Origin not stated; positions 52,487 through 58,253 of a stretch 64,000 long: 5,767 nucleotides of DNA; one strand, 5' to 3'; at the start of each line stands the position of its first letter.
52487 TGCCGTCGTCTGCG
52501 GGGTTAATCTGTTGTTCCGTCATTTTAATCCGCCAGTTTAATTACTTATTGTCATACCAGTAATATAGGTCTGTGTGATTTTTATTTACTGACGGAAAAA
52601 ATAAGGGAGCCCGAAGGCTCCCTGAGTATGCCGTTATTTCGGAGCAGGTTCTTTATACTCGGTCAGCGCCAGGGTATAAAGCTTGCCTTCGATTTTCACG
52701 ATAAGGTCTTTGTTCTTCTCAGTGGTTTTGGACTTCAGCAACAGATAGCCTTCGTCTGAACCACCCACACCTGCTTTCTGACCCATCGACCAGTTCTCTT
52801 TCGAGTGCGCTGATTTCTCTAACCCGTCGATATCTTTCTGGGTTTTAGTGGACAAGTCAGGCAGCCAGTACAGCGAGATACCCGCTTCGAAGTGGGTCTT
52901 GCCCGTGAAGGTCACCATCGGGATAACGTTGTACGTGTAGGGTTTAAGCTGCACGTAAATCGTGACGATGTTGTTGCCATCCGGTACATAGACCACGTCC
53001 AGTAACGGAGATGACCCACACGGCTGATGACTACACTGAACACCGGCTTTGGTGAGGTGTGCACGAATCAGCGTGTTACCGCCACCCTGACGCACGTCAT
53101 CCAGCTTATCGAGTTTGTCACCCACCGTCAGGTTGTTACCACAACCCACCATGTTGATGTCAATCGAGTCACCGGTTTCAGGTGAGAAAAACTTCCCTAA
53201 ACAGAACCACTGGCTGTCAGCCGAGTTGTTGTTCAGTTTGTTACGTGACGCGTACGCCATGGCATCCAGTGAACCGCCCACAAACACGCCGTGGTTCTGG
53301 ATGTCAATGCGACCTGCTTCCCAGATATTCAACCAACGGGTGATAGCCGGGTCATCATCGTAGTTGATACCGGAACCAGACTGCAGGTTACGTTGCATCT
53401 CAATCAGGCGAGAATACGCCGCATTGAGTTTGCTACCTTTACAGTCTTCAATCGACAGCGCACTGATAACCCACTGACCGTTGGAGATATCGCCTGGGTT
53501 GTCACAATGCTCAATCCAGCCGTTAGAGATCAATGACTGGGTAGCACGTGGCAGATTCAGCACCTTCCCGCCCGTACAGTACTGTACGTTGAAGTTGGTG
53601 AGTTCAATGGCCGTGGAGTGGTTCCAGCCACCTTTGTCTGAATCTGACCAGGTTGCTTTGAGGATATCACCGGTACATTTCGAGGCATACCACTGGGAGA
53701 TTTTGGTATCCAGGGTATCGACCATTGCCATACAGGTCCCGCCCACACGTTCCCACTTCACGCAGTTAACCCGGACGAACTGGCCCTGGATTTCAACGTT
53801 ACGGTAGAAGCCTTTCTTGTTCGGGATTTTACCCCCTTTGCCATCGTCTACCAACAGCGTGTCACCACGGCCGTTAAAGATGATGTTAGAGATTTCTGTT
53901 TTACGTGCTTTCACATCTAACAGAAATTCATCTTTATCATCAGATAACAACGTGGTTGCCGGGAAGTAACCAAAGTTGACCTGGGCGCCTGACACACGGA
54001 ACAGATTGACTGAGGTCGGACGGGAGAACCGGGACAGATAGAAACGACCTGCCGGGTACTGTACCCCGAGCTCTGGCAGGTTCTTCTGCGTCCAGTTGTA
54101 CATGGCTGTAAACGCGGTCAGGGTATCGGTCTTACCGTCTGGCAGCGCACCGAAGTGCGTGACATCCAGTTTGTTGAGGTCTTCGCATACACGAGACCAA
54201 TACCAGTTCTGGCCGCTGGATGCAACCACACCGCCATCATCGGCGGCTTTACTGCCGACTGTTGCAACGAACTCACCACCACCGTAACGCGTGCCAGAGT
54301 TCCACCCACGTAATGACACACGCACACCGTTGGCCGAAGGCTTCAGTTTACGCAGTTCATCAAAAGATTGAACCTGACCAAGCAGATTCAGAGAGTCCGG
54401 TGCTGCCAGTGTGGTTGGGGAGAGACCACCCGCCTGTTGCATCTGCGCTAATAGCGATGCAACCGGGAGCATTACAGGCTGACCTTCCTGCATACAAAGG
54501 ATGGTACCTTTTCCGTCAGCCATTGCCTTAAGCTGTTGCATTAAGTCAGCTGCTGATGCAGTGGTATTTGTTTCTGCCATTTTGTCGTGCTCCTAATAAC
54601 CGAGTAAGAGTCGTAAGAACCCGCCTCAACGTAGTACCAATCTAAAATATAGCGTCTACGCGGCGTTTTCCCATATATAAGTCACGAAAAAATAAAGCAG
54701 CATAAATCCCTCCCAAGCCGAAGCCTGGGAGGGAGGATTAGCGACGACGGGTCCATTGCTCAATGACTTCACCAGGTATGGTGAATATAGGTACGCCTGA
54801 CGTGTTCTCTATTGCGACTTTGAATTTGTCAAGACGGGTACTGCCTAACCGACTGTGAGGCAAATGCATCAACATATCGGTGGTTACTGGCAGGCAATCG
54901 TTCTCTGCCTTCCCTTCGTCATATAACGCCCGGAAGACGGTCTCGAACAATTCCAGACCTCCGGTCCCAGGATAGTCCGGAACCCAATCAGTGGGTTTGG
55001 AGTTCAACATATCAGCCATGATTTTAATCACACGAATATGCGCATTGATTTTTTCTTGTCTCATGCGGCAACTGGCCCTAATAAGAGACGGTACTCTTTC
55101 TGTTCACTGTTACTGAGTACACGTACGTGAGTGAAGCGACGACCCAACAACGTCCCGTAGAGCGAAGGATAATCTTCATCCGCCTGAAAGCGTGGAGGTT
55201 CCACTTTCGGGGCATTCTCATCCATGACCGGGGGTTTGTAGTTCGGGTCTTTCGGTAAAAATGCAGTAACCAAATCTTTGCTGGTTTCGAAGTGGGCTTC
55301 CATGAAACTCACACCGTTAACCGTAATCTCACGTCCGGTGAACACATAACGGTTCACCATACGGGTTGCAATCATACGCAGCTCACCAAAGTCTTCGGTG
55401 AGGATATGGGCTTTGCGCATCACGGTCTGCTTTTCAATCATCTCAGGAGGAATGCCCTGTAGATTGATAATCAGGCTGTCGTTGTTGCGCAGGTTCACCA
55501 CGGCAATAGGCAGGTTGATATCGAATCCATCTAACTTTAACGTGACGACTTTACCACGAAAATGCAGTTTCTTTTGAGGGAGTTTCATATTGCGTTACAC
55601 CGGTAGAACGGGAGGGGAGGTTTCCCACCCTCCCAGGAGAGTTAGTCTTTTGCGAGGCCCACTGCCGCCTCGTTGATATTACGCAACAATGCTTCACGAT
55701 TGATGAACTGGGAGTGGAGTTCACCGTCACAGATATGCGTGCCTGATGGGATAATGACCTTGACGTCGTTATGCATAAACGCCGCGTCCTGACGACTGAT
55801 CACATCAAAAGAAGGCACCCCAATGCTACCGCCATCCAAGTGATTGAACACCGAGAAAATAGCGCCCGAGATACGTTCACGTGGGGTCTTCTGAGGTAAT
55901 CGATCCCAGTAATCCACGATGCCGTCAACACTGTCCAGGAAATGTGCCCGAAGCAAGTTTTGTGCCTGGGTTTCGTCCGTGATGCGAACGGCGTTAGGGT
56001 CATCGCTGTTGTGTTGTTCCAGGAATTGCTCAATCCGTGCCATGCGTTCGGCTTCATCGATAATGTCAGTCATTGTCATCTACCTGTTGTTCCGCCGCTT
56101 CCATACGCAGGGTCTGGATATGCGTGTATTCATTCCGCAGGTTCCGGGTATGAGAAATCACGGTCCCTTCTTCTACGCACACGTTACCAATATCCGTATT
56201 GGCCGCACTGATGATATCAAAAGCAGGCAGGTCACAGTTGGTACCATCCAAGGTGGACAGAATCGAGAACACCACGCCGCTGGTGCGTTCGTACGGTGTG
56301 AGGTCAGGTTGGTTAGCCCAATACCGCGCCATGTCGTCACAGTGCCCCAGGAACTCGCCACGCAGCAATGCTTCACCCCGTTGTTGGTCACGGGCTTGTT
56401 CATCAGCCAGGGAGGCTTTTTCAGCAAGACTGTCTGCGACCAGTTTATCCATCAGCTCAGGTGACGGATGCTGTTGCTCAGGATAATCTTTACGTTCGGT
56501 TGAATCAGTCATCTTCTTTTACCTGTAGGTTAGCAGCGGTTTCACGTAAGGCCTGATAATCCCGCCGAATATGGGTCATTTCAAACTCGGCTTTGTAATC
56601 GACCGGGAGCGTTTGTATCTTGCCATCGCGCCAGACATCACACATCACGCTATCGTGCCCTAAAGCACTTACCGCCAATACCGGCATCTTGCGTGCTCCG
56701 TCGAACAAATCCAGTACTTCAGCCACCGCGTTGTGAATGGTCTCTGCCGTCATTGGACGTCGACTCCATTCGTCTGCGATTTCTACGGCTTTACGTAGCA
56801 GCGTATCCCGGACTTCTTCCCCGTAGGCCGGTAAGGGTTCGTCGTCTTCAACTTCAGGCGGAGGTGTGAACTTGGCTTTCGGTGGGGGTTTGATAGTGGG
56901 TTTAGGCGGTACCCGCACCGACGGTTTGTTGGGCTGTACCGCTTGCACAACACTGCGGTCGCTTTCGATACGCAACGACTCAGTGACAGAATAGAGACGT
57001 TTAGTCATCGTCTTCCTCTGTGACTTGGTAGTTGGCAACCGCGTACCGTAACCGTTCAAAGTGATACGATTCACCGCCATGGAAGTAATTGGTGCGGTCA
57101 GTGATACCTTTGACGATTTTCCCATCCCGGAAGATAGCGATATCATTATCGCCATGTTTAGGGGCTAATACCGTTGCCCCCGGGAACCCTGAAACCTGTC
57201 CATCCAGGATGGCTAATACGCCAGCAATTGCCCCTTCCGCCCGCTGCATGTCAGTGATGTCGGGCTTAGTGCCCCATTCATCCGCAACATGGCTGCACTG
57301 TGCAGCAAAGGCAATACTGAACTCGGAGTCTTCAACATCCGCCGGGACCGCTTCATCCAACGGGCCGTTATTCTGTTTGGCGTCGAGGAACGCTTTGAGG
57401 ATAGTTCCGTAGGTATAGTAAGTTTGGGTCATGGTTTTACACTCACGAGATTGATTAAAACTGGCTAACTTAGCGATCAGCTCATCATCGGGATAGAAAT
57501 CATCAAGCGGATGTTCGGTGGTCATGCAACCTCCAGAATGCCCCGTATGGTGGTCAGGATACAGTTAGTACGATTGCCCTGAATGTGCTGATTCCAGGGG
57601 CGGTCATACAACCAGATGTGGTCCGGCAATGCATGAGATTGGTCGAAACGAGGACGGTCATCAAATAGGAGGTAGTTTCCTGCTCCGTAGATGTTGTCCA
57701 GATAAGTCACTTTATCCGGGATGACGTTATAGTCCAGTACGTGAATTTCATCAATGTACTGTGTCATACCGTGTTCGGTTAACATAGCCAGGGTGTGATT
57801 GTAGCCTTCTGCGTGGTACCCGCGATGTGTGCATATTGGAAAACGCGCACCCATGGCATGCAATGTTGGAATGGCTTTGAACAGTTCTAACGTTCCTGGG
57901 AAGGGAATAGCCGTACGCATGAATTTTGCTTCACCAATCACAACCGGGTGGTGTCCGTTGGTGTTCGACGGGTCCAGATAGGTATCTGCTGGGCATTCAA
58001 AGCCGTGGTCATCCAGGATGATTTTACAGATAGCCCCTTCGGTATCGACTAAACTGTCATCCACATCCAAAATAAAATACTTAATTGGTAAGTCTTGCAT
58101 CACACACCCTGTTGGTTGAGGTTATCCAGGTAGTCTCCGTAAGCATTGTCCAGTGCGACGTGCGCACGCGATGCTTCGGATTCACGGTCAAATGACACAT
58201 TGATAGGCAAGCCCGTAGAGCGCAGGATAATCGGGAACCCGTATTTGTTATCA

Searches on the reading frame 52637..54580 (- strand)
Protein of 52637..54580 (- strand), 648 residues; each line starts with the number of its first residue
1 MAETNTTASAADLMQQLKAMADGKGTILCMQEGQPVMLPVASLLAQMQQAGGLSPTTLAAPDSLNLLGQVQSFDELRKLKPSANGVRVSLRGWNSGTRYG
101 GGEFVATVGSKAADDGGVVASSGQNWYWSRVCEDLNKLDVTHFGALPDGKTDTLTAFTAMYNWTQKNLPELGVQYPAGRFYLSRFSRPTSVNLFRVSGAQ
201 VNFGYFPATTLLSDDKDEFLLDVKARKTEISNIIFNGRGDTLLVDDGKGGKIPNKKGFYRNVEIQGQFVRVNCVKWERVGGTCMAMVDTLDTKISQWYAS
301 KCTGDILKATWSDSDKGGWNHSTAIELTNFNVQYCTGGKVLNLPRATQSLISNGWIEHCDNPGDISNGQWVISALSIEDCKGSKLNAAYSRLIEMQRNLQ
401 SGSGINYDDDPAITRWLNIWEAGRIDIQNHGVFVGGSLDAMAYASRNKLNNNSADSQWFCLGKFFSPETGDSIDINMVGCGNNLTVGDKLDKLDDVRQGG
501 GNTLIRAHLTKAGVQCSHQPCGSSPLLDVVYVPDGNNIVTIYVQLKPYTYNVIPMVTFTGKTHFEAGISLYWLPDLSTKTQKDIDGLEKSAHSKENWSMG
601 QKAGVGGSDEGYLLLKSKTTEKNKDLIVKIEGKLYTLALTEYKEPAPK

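Call 10: search_protein_families(library=phrogs, proteins=[window:52637-54580:-], max_evalue=0.001)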
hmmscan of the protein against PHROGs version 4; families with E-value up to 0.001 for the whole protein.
window:52637-54580:- (648 aa): 12 families
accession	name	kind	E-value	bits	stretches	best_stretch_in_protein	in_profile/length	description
phrog_4250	-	tail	8.3e-221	736.5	1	34-641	127-728/786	EPS depolymerase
phrog_4818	-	tail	2e-12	47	1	56-154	226-323/896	tail fiber protein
phrog_17640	-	tail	4.3e-12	47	1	10-162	68-172/431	tail fiber protein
phrog_27731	-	unknown function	8.7e-12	45.2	1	33-144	97-189/688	-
phrog_9823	-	tail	9.1e-12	45.2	1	57-167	137-248/725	tail fiber protein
phrog_19374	-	tail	2e-11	43.4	1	65-134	459-527/1057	tail protein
phrog_9532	-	tail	9.9e-10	38.5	1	57-165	158-266/759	tail fiber protein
phrog_7173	-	tail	3.4e-09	37.1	1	57-159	137-238/626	tail spike protein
phrog_4217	-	tail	8.9e-09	35.4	1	56-181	132-251/694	tail protein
phrog_18162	-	tail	3e-07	30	1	58-169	139-251/800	tail fiber protein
phrog_31454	-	unknown function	0.0002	20.5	1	62-162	87-187/799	-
phrog_38237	-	unknown function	0.00025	20.5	1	63-179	252-370/697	-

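Call 11: search_dna_similar(query=window:52637-54580:-, collection=phages, mode=protein, max_rows=15)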
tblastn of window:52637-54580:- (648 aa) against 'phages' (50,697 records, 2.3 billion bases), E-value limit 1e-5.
Records with a match: 246; places in all: 336; records where one place covers at least 80% of the query: 107.
Best place of each record, by identity: <60% 246.
By first word of the organism name: Erwinia 102; Klebsiella 59; Salmonella 18; Serratia 17; Pantoea 16; Escherichia 11; Mannheimia 8; Xanthomonas 3; Acinetobacter 3; Shigella 2; and 7 more.
By host as written in the record: Erwinia amylovora 47; Klebsiella pneumoniae 31; - 20; Erwinia amylovora ATCC 29780 10; Escherichia coli O157:H7 8; Pantoea agglomerans 7; Erwinia amylovora 1/79Sm 7; Erwinia pyrifoliae 4; and 76 more.
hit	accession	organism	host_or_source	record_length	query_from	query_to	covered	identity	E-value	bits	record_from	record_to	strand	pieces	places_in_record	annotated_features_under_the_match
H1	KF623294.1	Erwinia phage PhiEaH1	Erwinia amylovora B0.1960 (NCAIM, ...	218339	14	639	97%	50.6%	0e+0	652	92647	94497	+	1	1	amsF: putative EPS-depolymerase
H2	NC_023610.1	Erwinia phage PhiEaH1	Erwinia amylovora B0.1960 (NCAIM, ...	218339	14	639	97%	50.6%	0e+0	652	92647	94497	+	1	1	amsF: EPS depolymerase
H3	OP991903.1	Erwinia phage vB_Ea277G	Erwinia amylovora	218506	14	639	97%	50.4%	0e+0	650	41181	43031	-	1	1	hypothetical protein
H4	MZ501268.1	Erwinia phage AH06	Erwinia billingiae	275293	1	644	99%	48.3%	0e+0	620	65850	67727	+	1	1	84: tail spike protein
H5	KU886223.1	Erwinia phage vB_EamM_Simmy50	Erwinia amylovora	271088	1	644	99%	47.2%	0e+0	614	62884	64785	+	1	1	putative EPS-depolymerase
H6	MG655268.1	Erwinia phage vB_EamM_Desertfox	Erwinia amylovora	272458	1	644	99%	47.2%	0e+0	614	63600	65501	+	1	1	putative EPS-depolymerase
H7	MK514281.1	Erwinia phage Rebecca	Erwinia amylovora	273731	1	644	99%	47.2%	0e+0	614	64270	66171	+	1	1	putative EPS-depolymerase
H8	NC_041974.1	Erwinia phage vB_EamM_Simmy50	Erwinia amylovora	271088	1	644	99%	47.2%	0e+0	614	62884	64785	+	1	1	EPS depolymerase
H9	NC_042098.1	Erwinia phage vB_EamM_Desertfox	Erwinia amylovora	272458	1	644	99%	47.2%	0e+0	614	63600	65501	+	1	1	EPS depolymerase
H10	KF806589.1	Erwinia phage Ea35-70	Erwinia amylovora strain Ea29-7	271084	1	644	99%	47.2%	0e+0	613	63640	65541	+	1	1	hypothetical protein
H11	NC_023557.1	Erwinia phage Ea35-70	Erwinia amylovora strain Ea29-7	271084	1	644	99%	47.2%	0e+0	613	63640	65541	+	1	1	EPS depolymerase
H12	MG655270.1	Erwinia phage vB_EamM_Mortimer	Erwinia amylovora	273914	1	644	99%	47.1%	0e+0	612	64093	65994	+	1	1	putative EPS-depolymerase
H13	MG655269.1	Erwinia phage vB_EamM_MadMel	Erwinia amylovora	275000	4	644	99%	47.3%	0e+0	614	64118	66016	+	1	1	putative EPS-depolymerase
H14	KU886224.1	Erwinia phage vB_EamM_RAY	Erwinia amylovora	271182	4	644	99%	47.3%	0e+0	614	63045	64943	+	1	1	putative EPS-depolymerase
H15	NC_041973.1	Erwinia phage vB_EamM_RAY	Erwinia amylovora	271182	4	644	99%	47.3%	0e+0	614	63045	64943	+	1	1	EPS depolymerase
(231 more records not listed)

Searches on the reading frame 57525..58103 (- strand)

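Call 52: search_protein_families(library=pfam, proteins=[window:57525-58103:-], max_evalue=0.01)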
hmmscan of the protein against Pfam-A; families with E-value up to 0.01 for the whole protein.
window:57525-58103:- (193 aa): 1 family
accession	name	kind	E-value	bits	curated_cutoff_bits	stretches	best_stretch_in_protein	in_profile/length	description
PF11350.14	DUF3152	-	0.0066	16.5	25.1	1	37-105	100-169/206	Protein of unknown function (DUF3152)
